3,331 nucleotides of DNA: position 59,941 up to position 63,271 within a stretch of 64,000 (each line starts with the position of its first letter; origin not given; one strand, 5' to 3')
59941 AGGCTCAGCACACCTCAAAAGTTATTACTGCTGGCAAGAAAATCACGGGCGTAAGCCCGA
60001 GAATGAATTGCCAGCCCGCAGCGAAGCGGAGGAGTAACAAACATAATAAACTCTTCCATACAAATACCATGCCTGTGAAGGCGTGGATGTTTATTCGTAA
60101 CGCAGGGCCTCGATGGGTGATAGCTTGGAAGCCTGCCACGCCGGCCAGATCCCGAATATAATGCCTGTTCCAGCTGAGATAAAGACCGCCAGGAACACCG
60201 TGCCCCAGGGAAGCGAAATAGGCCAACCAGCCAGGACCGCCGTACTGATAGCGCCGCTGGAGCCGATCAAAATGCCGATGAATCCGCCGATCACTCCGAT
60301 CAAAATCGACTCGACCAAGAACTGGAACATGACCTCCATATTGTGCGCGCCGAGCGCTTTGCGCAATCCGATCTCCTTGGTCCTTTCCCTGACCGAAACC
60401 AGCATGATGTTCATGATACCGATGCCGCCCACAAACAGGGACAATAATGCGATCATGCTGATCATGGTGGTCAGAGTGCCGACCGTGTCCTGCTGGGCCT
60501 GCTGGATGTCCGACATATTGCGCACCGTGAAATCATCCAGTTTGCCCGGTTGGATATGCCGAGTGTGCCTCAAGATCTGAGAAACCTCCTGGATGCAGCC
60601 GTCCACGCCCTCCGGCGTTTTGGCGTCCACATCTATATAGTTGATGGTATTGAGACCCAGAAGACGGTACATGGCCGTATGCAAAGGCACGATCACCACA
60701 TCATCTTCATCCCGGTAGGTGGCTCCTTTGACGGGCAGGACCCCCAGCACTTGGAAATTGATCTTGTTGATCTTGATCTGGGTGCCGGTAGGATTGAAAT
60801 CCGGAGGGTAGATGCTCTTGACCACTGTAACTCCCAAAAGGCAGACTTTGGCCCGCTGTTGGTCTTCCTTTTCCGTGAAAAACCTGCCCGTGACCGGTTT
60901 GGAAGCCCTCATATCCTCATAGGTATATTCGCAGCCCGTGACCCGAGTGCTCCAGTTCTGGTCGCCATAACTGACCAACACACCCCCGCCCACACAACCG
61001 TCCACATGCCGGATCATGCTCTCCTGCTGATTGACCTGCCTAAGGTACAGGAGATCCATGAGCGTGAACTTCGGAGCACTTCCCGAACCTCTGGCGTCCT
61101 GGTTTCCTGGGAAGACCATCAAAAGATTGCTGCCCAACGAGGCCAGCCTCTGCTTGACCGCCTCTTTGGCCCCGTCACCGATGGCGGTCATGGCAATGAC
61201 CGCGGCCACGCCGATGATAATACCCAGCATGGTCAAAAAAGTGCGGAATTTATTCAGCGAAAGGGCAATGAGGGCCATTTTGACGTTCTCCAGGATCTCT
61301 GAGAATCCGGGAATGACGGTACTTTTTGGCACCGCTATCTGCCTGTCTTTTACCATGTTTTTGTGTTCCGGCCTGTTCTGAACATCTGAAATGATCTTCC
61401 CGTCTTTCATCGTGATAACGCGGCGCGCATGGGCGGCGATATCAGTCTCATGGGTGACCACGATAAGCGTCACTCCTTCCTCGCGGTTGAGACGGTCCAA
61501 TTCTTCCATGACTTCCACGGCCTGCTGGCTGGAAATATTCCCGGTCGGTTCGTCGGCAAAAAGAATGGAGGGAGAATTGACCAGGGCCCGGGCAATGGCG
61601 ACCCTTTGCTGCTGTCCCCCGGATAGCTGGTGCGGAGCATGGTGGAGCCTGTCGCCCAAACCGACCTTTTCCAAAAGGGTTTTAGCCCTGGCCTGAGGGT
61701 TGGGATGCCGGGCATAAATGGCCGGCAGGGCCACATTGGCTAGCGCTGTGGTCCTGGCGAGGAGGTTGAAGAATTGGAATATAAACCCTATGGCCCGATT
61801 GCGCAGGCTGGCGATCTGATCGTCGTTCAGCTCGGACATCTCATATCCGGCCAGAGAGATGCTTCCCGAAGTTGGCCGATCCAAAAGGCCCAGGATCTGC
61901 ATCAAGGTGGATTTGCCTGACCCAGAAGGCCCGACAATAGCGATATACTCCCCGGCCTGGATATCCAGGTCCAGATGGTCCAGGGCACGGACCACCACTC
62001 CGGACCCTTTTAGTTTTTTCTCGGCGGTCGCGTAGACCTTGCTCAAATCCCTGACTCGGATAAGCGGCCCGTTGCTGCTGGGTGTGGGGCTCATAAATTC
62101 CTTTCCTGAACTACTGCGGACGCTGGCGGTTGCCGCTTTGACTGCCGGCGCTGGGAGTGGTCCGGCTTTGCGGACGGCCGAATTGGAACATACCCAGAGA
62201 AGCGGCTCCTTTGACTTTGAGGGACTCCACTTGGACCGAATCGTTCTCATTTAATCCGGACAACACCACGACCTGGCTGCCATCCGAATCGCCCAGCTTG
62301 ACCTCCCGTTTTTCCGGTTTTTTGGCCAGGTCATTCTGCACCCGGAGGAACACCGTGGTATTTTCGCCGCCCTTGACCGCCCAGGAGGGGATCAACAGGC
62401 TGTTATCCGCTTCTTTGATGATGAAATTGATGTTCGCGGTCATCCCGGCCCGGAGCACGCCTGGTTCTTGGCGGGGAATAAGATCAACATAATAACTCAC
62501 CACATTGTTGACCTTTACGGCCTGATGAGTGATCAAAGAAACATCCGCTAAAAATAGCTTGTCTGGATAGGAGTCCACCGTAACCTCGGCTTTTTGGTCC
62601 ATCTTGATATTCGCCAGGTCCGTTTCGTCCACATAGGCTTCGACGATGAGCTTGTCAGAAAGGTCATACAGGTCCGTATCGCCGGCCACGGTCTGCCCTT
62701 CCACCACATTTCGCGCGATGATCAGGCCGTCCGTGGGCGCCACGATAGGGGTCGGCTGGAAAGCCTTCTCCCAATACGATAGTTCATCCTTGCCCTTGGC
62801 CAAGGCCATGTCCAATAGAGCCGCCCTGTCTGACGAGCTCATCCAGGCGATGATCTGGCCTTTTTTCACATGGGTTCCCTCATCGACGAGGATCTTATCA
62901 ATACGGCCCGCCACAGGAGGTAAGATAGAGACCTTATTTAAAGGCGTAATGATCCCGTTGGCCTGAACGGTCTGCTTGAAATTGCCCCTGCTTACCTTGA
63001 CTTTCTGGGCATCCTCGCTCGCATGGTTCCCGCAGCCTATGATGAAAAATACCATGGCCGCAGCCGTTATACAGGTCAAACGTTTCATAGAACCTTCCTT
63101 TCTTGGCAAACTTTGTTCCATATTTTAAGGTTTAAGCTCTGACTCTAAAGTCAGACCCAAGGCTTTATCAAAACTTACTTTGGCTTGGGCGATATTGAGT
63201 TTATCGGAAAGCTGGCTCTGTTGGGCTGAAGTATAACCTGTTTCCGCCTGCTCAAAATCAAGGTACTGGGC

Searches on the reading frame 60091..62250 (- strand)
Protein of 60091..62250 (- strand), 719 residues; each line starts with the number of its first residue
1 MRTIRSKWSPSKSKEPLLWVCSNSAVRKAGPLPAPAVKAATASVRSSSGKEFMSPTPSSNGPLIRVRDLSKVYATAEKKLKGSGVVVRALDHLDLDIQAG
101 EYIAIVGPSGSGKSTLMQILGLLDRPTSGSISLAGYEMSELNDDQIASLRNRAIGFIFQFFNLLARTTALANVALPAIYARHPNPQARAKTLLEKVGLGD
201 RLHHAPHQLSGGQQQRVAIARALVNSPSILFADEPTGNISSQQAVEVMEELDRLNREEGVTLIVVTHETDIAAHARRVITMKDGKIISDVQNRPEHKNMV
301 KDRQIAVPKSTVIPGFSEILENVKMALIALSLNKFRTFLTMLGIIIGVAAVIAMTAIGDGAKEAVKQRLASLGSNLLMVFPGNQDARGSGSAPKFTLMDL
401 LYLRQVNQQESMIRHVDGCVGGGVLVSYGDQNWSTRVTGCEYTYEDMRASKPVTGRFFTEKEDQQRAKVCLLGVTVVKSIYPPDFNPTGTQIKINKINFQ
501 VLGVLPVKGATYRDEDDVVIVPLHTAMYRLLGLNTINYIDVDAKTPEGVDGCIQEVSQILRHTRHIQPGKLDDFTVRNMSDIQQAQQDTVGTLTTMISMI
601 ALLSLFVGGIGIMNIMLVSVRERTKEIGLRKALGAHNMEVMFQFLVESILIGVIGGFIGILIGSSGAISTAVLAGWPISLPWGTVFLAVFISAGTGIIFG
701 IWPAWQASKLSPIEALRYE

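Call 16: search_protein_families(library=pfam, proteins=[window:60091-62250:-], max_evalue=0.001)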
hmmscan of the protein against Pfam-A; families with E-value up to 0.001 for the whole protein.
window:60091-62250:- (719 aa): 5 families
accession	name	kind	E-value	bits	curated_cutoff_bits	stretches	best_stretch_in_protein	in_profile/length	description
PF12704.14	MacB_PCD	-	5.6e-42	144.8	27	1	337-556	1-204/207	MacB-like periplasmic core domain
PF00005.33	ABC_tran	-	2e-34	119.6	25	1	90-236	1-136/137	ABC transporter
PF02687.27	FtsX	-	1.8e-18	67.2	25.5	1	599-712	2-120/120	FtsX-like permease C-terminal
PF13304.12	AAA_21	-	4.7e-07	30.6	27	1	104-137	3-54/304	AAA domain, putative AbiEii toxin, Type IV TA system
PF13555.12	AAA_29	-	0.00073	19.7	27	0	95-117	17-39/61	P-loop containing region of AAA domain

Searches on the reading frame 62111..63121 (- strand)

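Call 16: search_protein_families(library=pfam, proteins=[window:62111-63121:-], max_evalue=0.001)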
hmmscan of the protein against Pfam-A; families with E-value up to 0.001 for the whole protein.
window:62111-63121:- (336 aa): 5 families
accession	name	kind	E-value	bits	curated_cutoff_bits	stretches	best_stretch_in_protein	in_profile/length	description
PF16576.10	HlyD_D23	-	1.7e-16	60.6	30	1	117-203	102-190/214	Barrel-sandwich domain of CusB or HlyD membrane-fusion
PF13437.12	HlyD_3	-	2.1e-14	54.6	22.2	1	126-221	2-101/106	HlyD family secretion protein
PF13533.13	Biotin_lipoyl_2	-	1.6e-07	31.4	29.8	1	65-92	2-29/32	Biotin-lipoyl like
PF00364.28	Biotin_lipoyl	-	0.00025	21.2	22.1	0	66-92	45-71/73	Biotin-requiring enzyme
PF01551.29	Peptidase_M23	-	0.00041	20.9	28.7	0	73-100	51-78/96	Peptidase family M23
